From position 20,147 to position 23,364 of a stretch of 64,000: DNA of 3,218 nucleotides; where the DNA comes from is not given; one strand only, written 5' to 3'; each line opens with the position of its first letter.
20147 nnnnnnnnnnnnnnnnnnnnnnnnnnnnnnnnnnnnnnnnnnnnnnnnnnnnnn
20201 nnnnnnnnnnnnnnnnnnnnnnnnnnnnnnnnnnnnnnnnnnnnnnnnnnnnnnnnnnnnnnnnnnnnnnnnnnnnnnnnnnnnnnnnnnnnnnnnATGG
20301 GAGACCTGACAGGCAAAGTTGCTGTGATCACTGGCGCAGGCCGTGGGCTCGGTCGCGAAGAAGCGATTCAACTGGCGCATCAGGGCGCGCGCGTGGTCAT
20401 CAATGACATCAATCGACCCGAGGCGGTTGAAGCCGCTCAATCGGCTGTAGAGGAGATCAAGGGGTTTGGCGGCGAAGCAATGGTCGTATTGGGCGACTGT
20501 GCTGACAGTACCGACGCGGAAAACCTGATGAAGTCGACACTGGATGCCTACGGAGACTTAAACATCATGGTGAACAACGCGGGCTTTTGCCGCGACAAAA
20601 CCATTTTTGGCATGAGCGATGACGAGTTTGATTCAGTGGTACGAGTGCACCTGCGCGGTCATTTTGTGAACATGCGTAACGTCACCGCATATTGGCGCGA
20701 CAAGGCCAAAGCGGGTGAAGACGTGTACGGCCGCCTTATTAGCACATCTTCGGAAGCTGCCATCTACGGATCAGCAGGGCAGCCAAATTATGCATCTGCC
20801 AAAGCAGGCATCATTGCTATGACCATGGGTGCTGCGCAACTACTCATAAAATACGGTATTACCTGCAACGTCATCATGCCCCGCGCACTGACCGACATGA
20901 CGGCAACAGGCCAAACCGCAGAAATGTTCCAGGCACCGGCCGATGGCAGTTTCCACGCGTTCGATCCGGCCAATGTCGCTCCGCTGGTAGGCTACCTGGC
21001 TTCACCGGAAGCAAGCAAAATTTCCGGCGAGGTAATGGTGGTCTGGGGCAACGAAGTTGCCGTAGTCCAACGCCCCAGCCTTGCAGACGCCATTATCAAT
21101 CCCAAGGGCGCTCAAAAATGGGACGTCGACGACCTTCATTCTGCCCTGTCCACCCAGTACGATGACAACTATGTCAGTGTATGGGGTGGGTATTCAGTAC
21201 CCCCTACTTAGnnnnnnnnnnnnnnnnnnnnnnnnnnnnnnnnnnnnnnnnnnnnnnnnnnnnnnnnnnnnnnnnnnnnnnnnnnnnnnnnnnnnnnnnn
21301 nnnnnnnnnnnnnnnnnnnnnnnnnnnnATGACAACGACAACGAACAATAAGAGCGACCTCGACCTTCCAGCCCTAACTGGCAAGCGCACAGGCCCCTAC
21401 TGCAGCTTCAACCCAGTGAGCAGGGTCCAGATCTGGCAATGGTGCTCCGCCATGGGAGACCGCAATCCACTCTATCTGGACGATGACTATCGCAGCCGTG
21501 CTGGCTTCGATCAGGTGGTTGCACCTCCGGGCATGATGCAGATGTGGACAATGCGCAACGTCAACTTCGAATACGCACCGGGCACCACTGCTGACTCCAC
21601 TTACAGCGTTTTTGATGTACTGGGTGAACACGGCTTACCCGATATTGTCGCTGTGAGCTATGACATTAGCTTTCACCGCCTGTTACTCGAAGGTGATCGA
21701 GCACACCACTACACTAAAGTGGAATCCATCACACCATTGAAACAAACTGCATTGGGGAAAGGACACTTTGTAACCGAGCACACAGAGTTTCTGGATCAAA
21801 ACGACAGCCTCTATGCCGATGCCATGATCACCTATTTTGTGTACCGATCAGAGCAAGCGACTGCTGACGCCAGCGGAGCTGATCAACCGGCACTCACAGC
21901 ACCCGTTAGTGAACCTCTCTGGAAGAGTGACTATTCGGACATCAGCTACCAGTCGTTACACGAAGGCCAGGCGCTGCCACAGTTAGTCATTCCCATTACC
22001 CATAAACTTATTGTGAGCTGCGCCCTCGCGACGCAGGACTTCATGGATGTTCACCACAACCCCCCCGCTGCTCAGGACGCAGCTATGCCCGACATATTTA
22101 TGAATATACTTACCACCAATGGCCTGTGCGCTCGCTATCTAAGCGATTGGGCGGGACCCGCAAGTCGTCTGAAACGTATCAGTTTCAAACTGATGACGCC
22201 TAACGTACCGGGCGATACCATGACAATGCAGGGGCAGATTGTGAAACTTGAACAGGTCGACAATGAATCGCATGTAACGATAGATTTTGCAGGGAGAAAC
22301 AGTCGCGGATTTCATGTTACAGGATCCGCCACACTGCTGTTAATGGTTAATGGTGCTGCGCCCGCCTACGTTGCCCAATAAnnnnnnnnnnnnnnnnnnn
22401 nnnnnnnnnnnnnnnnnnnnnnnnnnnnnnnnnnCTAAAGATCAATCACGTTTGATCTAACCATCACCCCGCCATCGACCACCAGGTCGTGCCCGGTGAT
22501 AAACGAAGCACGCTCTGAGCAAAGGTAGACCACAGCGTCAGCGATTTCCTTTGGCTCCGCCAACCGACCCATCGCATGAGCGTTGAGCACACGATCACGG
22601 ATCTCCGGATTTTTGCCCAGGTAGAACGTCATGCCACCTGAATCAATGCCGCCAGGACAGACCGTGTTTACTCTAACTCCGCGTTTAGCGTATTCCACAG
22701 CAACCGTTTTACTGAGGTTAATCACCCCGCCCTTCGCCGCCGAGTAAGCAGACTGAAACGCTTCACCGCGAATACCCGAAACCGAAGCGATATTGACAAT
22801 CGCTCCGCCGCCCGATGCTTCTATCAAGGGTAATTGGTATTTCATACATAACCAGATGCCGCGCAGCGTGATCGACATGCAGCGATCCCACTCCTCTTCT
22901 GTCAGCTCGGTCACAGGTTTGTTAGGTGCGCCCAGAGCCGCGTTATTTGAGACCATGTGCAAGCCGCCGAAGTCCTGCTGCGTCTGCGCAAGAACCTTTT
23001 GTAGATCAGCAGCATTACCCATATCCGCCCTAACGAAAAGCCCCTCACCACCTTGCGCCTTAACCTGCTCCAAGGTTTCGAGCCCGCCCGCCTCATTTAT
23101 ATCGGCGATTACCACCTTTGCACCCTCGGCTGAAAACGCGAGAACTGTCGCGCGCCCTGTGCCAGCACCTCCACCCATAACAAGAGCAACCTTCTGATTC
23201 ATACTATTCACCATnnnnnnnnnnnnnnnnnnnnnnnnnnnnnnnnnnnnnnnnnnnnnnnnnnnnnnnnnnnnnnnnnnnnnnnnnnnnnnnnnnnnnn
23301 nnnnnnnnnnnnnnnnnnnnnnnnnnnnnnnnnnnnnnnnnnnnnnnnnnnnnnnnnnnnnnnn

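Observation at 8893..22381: Two parallel hydratase/retro-aldolase machines built from the same four domains but fused differently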

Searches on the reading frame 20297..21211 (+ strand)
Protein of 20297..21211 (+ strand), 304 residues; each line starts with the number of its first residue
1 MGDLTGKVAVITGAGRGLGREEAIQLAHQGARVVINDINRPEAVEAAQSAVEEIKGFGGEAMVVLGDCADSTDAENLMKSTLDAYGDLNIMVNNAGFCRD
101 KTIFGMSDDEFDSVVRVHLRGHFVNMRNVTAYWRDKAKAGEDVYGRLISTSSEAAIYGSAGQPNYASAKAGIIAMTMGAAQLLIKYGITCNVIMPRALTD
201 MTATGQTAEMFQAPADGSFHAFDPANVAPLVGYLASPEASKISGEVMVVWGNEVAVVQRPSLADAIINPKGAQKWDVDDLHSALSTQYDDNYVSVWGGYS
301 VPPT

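Call 21: search_protein_families(library=pfam, proteins=[window:20297-21211:+], max_evalue=0.00001)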
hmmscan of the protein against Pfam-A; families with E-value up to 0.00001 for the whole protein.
window:20297-21211:+ (304 aa): 3 families
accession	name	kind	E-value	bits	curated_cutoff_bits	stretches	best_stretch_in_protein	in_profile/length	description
PF00106.31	adh_short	-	2.8e-38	131.8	26.6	1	7-203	1-188/195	short chain dehydrogenase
PF13561.12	adh_short_C2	-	1.8e-34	119.8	27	1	13-249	1-231/236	Enoyl-(Acyl carrier protein) reductase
PF08659.16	KR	-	4.2e-16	59.8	22.6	1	10-170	4-154/180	KR domain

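Call 23: search_protein_families(library=ncbifam, proteins=[window:20297-21211:+], max_evalue=1e-10)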
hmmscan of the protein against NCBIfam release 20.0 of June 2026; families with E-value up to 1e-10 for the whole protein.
window:20297-21211:+ (304 aa): 173 families (the best 25 are shown)
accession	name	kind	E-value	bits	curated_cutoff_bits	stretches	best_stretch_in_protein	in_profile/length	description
NF005862.0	PRK07792.1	equivalog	3.7e-97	325.2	414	1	3-290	10-290/307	3-oxoacyl-ACP reductase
NF005861.0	PRK07791.1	subfamily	4.3e-88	295.5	373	1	1-288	1-288/300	SDR family oxidoreductase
NF004198.0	PRK05653.1-3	equivalog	1.4e-53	181.9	296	1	4-251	5-244/248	3-oxoacyl-ACP reductase FabG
TIGR01830.1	3oxo_ACP_reduc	equivalog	6.2e-47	160.3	297.75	1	9-251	1-236/239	3-oxoacyl-[acyl-carrier-protein] reductase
NF005559.1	PRK07231.1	subfamily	1e-42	146.4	215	1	4-252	2-246/249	glucose 1-dehydrogenase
NF004197.0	PRK05653.1-1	equivalog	1.4e-41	142.8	332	1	3-251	4-244/249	3-oxoacyl-ACP reductase FabG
NF009466.0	PRK12826.1-2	subfamily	1.1e-39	136.4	222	1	7-254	4-245/248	3-oxoacyl-ACP reductase FabG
NF006110.0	PRK08261.1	equivalog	1.8e-38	132.6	410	1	4-253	212-450/454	3-oxoacyl-ACP reductase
TIGR03971.1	SDR_subfam_1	subfamily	7.8e-38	130.3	300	1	4-249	1-264/271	mycofactocin-coupled SDR family oxidoreductase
NF004199.0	PRK05653.1-4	equivalog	9.2e-38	130.2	301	1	3-251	2-243/247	3-oxoacyl-ACP reductase FabG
NF053807.1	RhamDHLra1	equivalog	1.2e-37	130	400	1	4-252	2-246/252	L-rhamnose 1-dehydrogenase Lra1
NF004200.0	PRK05653.1-5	equivalog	2.8e-37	128.6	273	1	8-251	4-239/242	3-oxoacyl-ACP reductase FabG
NF053542.1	FlxB_rubin_SDR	equivalog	2.9e-37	128.7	340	1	7-251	1-237/239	flexirubin biosynthesis SDR family reductase FlxB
NF009093.0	PRK12429.1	subfamily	6.9e-36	123.8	258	1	4-248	3-251/259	3-hydroxybutyrate dehydrogenase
NF004818.0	PRK06172.1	equivalog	3.3e-35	121.6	336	1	3-255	4-252/253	SDR family oxidoreductase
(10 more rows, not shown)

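Call 32: search_solved_structures(query=window:20297-21211:+, max_evalue=1e-25)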
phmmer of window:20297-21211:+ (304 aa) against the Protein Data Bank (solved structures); distinct sequences matched with E-value up to 1e-25: 58.
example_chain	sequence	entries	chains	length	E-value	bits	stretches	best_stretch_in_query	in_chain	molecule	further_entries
2et6_A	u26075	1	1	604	1.7e-70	240.8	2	4-253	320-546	(3R)-hydroxyacyl-CoA dehydrogenase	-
7lg9_A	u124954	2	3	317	1.8e-67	230.9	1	3-284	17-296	3-ketoacyl-ACP reductase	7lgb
4kzp_A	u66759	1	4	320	1.3e-66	228.1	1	3-288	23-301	Oxidoreductase, short chain dehydrogenase/reductase family protein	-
3qlj_A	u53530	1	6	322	2.2e-62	214.1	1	1-280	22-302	Short chain dehydrogenase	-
7ulh_A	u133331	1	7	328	4.6e-51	177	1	2-284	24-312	Short chain dehydrogenase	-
2uvd_A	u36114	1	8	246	1.3e-40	142.7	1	4-252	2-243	3-OXOACYL-(ACYL-CARRIER-PROTEIN) REDUCTASE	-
2hq1_A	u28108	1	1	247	2.5e-38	135.2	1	4-252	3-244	Glucose/ribitol dehydrogenase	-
1zbq_A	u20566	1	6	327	9.5e-38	133.3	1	5-240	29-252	17-beta-hydroxysteroid dehydrogenase 4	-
7sub_A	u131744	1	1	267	3.3e-37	131.5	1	1-262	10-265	3-oxoacyl-reductase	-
1gz6_A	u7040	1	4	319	1.9e-36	129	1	5-239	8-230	ESTRADIOL 17 BETA-DEHYDROGENASE 4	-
3woh_A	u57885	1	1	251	2.7e-35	125.3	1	2-252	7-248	SiaM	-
3oml_A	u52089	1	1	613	4.8e-35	124.4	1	5-244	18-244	Peroxisomal Multifunctional Enzyme Type 2, CG3415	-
1edo_A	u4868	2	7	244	5.7e-35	124.2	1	8-251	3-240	BETA-KETO ACYL CARRIER PROTEIN REDUCTASE | KETOACYL REDUCTASE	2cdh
4jro_A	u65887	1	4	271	1e-34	123.4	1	4-252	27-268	FabG protein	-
3sj7_A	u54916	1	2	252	3.6e-34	121.5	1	7-251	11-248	3-oxoacyl-(Acyl-carrier-protein) reductase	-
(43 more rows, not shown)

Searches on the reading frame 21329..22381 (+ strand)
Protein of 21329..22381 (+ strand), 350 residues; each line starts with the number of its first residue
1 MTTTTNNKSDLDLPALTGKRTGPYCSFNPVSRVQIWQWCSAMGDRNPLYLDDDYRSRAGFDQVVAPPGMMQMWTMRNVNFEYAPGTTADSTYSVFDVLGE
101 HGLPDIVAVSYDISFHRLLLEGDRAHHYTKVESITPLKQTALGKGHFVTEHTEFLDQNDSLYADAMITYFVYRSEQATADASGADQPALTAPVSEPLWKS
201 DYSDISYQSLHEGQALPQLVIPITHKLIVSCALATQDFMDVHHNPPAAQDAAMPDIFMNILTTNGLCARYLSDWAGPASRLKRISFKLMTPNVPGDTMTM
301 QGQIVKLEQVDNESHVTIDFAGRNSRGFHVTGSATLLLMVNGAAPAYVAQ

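Call 4: search_protein_families(library=pfam, proteins=[window:21329-22381:+], max_evalue=0.01)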
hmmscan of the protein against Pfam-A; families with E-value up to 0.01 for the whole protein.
window:21329-22381:+ (350 aa): 2 families
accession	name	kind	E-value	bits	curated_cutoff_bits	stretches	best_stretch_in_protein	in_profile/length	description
PF13452.11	FAS1_DH_region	-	2.1e-15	57.5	22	1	28-160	12-127/132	FAS1-like, dehydratase domain region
PF01575.25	MaoC_dehydratas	-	6.9e-12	45.5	27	1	217-318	12-115/123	MaoC like domain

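Call 5: search_protein_families(library=ncbifam, proteins=[window:21329-22381:+], max_evalue=0.01)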
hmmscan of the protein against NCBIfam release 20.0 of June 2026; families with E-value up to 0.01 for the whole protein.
window:21329-22381:+ (350 aa): 3 families
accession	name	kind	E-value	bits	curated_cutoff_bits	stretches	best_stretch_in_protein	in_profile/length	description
NF040620.1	fused_HadA_HadB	exception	2.2e-14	53.7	350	2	183-319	171-312/329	fused (3R)-hydroxyacyl-ACP dehydratase subunits HadA/HadB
NF010246.0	PRK13693.1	equivalog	9.4e-10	38.6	203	1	207-319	6-121/142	(3R)-hydroxyacyl-ACP dehydratase subunit HadB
NF040624.1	HadA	equivalog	7.3e-07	29.6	180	1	29-135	12-106/144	(3R)-hydroxyacyl-ACP dehydratase subunit HadA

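Call 12: search_solved_structures(query=window:21329-22381:+, max_evalue=0.01)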
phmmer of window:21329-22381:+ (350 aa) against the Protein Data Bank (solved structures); distinct sequences matched with E-value up to 0.01: 9.
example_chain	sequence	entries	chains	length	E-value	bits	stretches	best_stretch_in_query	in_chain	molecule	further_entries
4wnb_B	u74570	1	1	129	5.3e-24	88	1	213-336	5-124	Hydratase ChsH1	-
4w78_B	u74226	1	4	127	6e-24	87.9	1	213-336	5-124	Hydratase ChsH2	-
4w78_A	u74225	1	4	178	3.5e-20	75.5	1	22-154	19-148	Hydratase ChsH1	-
4wnb_A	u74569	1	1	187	3.6e-20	75.4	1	22-154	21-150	Hydratase ChsH2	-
4v12_A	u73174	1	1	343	3.6e-06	29.4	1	204-337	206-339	MAOC LIKE DOMAIN PROTEIN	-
5i7n_A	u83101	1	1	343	0.00019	23.7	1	207-335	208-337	MaoC-like dehydratase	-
4rv2_B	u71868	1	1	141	0.00021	23.6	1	207-320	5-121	MaoC family protein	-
4rlj_B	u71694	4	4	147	0.0025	20.1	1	207-318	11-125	(3R)-hydroxyacyl-ACP dehydratase subunit HadB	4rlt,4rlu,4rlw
5zy8_B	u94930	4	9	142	0.0025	20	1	207-318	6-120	3-hydroxyacyl-ACP dehydratase | (3R)-hydroxyacyl-ACP dehydratase subunit HadB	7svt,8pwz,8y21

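Call 28: find_homologous_proteins(query=window:21329-22381:+, max_evalue=0.00001)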
Query window:21329-22381:+ (350 aa): 460 proteins with E <= 0.00001 among 2830 candidates; the best 120 are listed.
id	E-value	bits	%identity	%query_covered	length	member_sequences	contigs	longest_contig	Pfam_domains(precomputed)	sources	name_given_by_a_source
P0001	2.5e-229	778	99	98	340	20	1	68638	PF13452.12,PF01575.26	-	-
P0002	2.5e-178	610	90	86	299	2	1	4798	PF13452.12,PF01575.26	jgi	jgi:acyl dehydratase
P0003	7.1e-174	596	75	97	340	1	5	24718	PF13452.12,PF01575.26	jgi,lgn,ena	-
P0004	5.4e-169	580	75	96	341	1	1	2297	PF13452.12,PF01575.26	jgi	jgi:acyl dehydratase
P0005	1.3e-164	565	72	97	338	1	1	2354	PF13452.12,PF01575.26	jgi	-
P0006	1.6e-164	565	72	97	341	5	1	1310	PF13452.12,PF01575.26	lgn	-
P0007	3.7e-164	564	73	94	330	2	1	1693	PF13452.12,PF01575.26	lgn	-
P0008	1.4e-163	562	72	97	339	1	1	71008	PF13452.12,PF01575.26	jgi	jgi:acyl dehydratase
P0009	4.4e-160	550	72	94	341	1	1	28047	PF13452.12,PF01575.26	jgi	jgi:acyl dehydratase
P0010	7.0e-160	550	72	97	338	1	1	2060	PF13452.12,PF01575.26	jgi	jgi:hypothetical protein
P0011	2.0e-159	548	70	97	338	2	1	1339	PF13452.12,PF01575.26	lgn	-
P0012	2.2e-159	548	71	97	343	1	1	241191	PF13452.12,PF01575.26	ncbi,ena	-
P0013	3.1e-159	548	70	97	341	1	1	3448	PF13452.12,PF01575.26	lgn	-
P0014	3.2e-159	548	70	97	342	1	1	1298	PF13452.12,PF01575.26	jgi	jgi:acyl dehydratase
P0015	6.5e-159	547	71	94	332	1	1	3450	PF13452.12,PF01575.26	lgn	-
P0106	3.9e-136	472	64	94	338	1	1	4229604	PF13452.12,PF01575.26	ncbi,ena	-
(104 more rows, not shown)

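Call 40: find_encoding_contigs(protein=P0106, flank=10000, max_places=1)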
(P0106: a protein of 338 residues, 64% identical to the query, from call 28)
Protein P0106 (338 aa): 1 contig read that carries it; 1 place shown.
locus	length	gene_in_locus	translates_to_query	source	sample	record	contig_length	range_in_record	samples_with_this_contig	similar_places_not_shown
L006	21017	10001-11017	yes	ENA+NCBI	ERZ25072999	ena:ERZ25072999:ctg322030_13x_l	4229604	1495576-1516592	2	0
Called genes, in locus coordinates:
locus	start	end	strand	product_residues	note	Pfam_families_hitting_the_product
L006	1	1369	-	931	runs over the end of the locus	PF10144:SMP_2 (faint), PF17152:CHASE8, PF00512:HisKA, PF02518:HATPase_c, PF00072:Response_reg, PF23198:PDE8A_N (faint), PF00072:Response_reg, PF01627:Hpt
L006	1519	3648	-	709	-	PF00072:Response_reg, PF13426:PAS_9 (weak), PF00990:GGDEF, PF00563:EAL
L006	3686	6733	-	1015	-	PF05228:CHASE4 (weak), PF02518:HATPase_c, PF00072:Response_reg, PF01627:Hpt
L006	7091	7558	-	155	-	PF01575:MaoC_dehydratas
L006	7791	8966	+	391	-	PF00108:Thiolase_N, PF02803:Thiolase_C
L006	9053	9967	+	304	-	PF00106:adh_short, PF08659:KR, PF13561:adh_short_C2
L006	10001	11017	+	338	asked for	PF13452:FAS1_DH_region, PF01575:MaoC_dehydratas (faint)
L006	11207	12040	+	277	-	PF00106:adh_short, PF08659:KR, PF13561:adh_short_C2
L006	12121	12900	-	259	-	PF00106:adh_short, PF08659:KR, PF13561:adh_short_C2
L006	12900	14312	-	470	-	PF06742:DUF1214 (faint)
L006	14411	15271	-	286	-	PF00106:adh_short, PF08659:KR, PF13561:adh_short_C2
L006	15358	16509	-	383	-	PF00685:Sulfotransfer_1 (weak), PF13469:Sulfotransfer_3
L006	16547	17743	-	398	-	PF00067:p450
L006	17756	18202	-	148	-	PF12973:Cupin_7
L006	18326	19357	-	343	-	PF00296:Bac_luciferase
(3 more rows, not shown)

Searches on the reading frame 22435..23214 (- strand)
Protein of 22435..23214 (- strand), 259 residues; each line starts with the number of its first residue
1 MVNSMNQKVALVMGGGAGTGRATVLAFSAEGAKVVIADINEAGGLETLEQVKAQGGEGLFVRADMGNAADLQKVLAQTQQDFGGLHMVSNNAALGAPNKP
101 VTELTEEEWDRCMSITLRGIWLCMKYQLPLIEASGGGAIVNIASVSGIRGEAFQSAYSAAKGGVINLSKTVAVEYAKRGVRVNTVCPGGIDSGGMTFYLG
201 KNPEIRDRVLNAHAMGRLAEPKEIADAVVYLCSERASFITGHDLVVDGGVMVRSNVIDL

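Call 21: search_protein_families(library=pfam, proteins=[window:22435-23214:-], max_evalue=0.00001)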
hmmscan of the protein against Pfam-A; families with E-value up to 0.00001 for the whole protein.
window:22435-23214:- (259 aa): 3 families
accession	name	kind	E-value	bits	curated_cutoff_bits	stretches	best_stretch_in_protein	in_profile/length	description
PF13561.12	adh_short_C2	-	1.6e-63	214.8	27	1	18-250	7-235/236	Enoyl-(Acyl carrier protein) reductase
PF00106.31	adh_short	-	4.7e-49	167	26.6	1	8-193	1-185/195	short chain dehydrogenase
PF08659.16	KR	-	2.1e-11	44.5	22.6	1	10-161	3-153/180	KR domain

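Call 23: search_protein_families(library=ncbifam, proteins=[window:22435-23214:-], max_evalue=1e-10)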
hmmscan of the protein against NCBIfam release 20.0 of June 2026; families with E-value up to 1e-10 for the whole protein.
window:22435-23214:- (259 aa): 198 families (the best 25 are shown)
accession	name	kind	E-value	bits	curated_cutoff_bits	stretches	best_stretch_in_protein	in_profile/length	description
NF004818.0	PRK06172.1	equivalog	5.5e-85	284.7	336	1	1-251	1-251/253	SDR family oxidoreductase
NF005559.1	PRK07231.1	subfamily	8.5e-69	231.8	215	1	5-252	2-249/249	glucose 1-dehydrogenase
NF004791.0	PRK06138.1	equivalog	1.9e-67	227.2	312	1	5-252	3-251/252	SDR family oxidoreductase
NF004198.0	PRK05653.1-3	equivalog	3.2e-62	210.2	296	1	3-251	3-247/248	3-oxoacyl-ACP reductase FabG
NF052558.1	MBtsdlDhBudC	equivalog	2.3e-61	207.5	270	1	6-252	2-243/250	meso-2,3-butanediol dehydrogenase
NF005681.0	PRK07478.1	subfamily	2.8e-60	203.8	267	1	3-253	2-252/254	SDR family oxidoreductase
NF053701.1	CsHdxCHCADhChcB2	equivalog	5.9e-60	202.8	350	1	5-250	1-242/245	cis-4-hydroxycyclohexanecarboxylate dehydrogenase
NF004713.0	PRK06057.1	equivalog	4.6e-58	196.7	404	1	3-251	5-250/257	3-oxoacyl-ACP reductase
NF009466.0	PRK12826.1-2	subfamily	1.4e-56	191.7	222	1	6-252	2-246/248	3-oxoacyl-ACP reductase FabG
NF005469.0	PRK07063.1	equivalog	5.9e-55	186.6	306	1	2-250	2-254/260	SDR family oxidoreductase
NF004774.0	PRK06114.1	equivalog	1.8e-54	184.8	360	1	5-251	14-260/262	SDR family oxidoreductase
NF006366.0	PRK08589.1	equivalog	3.6e-54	183.9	386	1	4-252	3-254/272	SDR family oxidoreductase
TIGR01830.1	3oxo_ACP_reduc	equivalog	1.1e-53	182.4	297.75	1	10-251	1-239/239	3-oxoacyl-[acyl-carrier-protein] reductase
NF004203.0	PRK05653.2-4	subfamily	1.6e-52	178.4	313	1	4-249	3-255/260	3-oxoacyl-ACP reductase FabG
NF009093.0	PRK12429.1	subfamily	4.5e-52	176.9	258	1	4-252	2-258/259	3-hydroxybutyrate dehydrogenase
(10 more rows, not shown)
